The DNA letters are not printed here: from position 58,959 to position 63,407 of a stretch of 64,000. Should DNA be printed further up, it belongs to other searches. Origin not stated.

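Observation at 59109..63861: Giant dynamin/IRG-like GTPase with ~800 aa of uncharacterised C-terminal sequence and an unresolved 5' end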

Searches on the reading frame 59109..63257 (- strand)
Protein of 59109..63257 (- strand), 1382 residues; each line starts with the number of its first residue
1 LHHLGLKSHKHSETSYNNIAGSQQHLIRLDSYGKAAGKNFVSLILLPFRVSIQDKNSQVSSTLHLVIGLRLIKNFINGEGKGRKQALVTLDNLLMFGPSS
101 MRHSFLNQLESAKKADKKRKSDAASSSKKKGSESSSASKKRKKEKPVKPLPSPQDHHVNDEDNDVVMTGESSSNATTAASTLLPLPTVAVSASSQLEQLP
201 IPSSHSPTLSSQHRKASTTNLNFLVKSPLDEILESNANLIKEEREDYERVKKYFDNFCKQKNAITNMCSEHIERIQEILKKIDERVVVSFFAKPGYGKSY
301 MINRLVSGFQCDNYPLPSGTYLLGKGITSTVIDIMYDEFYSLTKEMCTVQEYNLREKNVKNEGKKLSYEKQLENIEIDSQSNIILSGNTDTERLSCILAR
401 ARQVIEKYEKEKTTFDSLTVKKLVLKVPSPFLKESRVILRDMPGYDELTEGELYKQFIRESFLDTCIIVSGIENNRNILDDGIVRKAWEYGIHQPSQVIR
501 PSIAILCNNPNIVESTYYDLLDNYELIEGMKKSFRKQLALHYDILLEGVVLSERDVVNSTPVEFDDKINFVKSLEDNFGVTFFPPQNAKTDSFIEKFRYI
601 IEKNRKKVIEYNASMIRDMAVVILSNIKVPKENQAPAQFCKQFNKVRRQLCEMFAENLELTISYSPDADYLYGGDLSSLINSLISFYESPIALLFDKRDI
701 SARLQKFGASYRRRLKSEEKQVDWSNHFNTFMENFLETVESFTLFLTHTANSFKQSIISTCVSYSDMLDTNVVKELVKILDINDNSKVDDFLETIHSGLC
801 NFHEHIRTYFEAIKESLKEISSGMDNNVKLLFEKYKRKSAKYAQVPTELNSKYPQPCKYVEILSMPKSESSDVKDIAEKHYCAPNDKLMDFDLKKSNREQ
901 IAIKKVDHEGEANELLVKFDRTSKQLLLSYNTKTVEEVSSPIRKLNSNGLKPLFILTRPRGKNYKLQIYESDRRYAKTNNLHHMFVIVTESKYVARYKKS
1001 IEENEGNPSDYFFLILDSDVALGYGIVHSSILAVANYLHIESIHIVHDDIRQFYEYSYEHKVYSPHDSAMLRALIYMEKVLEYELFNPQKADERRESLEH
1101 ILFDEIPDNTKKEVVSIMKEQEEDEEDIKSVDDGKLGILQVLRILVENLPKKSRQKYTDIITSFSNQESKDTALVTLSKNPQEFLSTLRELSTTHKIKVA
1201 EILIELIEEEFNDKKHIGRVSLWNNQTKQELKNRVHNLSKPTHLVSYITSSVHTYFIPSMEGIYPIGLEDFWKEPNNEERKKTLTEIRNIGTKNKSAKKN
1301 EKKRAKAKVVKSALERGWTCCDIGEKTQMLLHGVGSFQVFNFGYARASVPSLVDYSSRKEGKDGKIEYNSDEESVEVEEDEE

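Call 4: search_protein_families(library=pfam, proteins=[window:59109-63257:-], max_evalue=1)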
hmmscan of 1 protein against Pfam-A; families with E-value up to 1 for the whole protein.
window:59109-63257:- (1382 aa): 3 families
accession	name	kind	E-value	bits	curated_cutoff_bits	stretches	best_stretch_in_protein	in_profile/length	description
PF15056.11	NRN1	-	0.075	13.7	27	1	233-284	20-71/89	Neuritin protein family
PF21826.1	DUF6887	-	0.12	13.2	24.2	1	240-282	16-60/62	Family of unknown function (DUF6887)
PF07798.16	CCDC90-like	-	0.91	9.8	33.5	0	259-286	112-139/175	Coiled-coil domain-containing protein 90-like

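Call 23: search_protein_representatives(protein=window:59112-62600:-)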
Query: 1163 residues. Proteins with E-value up to 0.001 (for the whole library): 22; up to 1e-10: 15; up to 1e-30: 10. The best 22 are listed.
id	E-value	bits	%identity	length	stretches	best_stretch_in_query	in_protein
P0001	0.0e+00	2594.6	100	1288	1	1-1163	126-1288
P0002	1.7e-228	777.7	42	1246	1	20-1161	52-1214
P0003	8.1e-187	639.8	36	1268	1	9-1053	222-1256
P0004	1.9e-138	479.6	34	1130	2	9-890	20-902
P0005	4.5e-54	200.2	30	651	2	547-883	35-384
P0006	4.7e-46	173.7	28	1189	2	55-907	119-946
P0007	8.7e-39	149.6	29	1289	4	761-884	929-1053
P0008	1.0e-34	136.1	44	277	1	127-300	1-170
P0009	1.2e-33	132.6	28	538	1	390-879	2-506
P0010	1.0e-32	129.5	42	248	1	926-1152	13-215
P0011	2.5e-28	115.0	43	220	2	148-262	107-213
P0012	4.5e-23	97.6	39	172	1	731-884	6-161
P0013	1.2e-20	89.5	29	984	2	57-306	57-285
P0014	2.3e-20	88.6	29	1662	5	961-1048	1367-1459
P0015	1.2e-12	63.0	31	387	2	994-1137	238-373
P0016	6.1e-09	50.8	28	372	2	973-1135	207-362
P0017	1.5e-07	46.2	32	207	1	989-1145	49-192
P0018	2.0e-06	42.5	28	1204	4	38-113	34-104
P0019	3.6e-05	38.3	28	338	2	994-1135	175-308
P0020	9.9e-05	36.8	36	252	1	989-1148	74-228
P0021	3.9e-04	34.9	26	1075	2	11-336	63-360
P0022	7.9e-04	33.9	29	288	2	995-1073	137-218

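Call 24: list_cluster_members(proteins=[P0002, P0003, P0004, P0005, P0006, P0007, P0013, P0014, P0018, P0021])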
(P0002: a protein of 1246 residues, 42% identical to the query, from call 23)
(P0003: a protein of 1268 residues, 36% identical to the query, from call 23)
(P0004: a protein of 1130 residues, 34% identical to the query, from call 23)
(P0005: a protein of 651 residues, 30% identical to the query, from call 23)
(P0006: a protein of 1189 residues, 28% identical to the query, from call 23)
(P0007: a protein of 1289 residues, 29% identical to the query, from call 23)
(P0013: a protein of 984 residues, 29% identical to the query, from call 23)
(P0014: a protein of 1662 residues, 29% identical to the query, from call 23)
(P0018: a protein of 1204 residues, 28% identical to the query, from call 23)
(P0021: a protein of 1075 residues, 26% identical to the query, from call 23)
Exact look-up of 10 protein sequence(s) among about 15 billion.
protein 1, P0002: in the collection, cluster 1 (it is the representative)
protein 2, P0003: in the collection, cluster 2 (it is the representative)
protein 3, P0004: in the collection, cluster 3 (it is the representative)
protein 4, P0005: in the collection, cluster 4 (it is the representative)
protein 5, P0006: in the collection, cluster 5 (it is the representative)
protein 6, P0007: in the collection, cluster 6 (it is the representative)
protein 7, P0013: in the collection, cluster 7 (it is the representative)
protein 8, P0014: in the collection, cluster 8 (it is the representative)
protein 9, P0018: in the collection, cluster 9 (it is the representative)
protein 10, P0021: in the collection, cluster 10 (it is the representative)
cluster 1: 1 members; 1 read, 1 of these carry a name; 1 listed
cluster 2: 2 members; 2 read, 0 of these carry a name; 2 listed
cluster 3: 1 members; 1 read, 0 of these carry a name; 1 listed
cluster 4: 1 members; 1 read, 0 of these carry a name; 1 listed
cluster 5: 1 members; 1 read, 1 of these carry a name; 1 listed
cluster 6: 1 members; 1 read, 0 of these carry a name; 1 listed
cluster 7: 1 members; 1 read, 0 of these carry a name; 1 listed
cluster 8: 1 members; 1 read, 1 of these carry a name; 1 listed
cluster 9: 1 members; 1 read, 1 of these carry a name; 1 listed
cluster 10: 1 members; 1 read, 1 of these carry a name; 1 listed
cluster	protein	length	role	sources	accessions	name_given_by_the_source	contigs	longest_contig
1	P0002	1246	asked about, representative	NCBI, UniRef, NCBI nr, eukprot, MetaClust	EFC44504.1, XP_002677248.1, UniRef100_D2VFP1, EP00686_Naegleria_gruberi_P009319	predicted protein [Naegleria gruberi] | Predicted protein n=1 Tax=Naegleria gruberi TaxID=5762 RepID=D2VFP1_NAEGR | uncharacterized protein NAEGRDRAFT_49157 [Naegleria gruberi]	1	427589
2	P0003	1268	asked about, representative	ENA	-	-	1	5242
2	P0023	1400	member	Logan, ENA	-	-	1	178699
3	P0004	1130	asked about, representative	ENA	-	-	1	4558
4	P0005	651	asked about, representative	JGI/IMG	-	-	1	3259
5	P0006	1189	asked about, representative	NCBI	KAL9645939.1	hypothetical protein ABK040_001047 [Willaertia magna]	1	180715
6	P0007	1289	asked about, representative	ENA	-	-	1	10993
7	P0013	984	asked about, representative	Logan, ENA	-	-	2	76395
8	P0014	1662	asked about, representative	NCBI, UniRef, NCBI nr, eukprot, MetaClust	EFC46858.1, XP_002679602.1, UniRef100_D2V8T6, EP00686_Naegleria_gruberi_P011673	predicted protein [Naegleria gruberi] | Predicted protein n=1 Tax=Naegleria gruberi TaxID=5762 RepID=D2V8T6_NAEGR | uncharacterized protein NAEGRDRAFT_47587 [Naegleria gruberi]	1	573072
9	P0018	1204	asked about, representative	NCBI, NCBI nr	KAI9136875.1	hypothetical protein BKA69DRAFT_1101415 [Paraphysoderma sedebokerense]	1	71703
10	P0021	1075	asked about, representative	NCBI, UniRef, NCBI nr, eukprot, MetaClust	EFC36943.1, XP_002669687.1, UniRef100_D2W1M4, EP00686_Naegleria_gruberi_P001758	predicted protein [Naegleria gruberi] | Predicted protein n=1 Tax=Naegleria gruberi TaxID=5762 RepID=D2W1M4_NAEGR | uncharacterized protein NAEGRDRAFT_75306 [Naegleria gruberi]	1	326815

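Call 27: list_cluster_members(proteins=[P0010, P0015, P0016, P0017, P0019, P0020, P0022, P0009, P0008, P0011])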
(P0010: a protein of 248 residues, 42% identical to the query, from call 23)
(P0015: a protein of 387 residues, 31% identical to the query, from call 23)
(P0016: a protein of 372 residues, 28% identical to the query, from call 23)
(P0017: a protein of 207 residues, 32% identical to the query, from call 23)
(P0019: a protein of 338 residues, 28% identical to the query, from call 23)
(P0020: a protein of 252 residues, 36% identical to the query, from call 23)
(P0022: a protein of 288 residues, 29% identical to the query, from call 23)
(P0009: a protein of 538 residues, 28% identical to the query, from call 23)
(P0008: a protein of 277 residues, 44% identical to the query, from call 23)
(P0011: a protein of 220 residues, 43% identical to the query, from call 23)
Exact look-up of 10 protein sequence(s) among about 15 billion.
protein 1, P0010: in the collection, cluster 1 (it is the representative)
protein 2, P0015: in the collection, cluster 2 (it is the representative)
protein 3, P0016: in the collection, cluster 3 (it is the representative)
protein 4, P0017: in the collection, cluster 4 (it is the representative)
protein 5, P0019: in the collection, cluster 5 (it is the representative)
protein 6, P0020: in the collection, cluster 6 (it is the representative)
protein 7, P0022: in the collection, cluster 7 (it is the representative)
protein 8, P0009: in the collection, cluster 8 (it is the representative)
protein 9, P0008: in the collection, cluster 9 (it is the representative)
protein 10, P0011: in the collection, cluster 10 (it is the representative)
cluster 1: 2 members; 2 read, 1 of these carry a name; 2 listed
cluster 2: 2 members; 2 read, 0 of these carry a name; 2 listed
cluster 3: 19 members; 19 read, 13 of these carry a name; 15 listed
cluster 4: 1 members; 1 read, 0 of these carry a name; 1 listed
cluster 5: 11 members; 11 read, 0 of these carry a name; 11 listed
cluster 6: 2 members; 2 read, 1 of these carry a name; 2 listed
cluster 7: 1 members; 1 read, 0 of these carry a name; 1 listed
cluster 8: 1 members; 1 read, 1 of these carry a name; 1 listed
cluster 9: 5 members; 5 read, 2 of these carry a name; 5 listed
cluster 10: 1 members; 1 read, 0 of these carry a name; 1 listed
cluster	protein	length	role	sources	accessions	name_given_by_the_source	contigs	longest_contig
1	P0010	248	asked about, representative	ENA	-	-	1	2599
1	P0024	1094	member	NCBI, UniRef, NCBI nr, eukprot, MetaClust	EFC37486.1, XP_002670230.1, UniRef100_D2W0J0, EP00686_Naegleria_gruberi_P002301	predicted protein [Naegleria gruberi] | Predicted protein n=1 Tax=Naegleria gruberi TaxID=5762 RepID=D2W0J0_NAEGR | uncharacterized protein NAEGRDRAFT_74876 [Naegleria gruberi]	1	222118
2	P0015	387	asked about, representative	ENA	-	-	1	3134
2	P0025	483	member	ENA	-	-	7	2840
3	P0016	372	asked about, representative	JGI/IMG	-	hypothetical protein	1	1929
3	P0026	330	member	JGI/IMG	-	hypothetical protein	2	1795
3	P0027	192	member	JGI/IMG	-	hypothetical protein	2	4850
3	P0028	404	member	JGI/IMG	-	hypothetical protein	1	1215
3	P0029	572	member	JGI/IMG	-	hypothetical protein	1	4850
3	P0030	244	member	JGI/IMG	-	hypothetical protein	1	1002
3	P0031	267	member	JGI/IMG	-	hypothetical protein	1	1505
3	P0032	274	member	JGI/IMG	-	hypothetical protein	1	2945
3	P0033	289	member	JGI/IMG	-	hypothetical protein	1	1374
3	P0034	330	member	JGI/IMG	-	hypothetical protein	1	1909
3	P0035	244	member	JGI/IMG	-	hypothetical protein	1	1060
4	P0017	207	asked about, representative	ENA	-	-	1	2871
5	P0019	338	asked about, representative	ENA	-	-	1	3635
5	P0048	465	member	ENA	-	-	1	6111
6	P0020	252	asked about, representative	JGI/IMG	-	hypothetical protein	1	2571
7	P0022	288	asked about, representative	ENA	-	-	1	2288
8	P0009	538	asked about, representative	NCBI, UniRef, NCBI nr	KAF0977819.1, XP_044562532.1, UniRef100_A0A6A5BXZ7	hypothetical protein FDP41_003141 [Naegleria fowleri] | Uncharacterized protein n=1 Tax=Naegleria fowleri TaxID=5763 RepID=A0A6A5BXZ7_NAEFO | uncharacterized protein FDP41_003141 [Naegleria fowleri]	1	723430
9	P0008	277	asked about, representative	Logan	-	-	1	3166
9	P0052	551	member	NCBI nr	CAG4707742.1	unnamed protein product [Naegleria fowleri]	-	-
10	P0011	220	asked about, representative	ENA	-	-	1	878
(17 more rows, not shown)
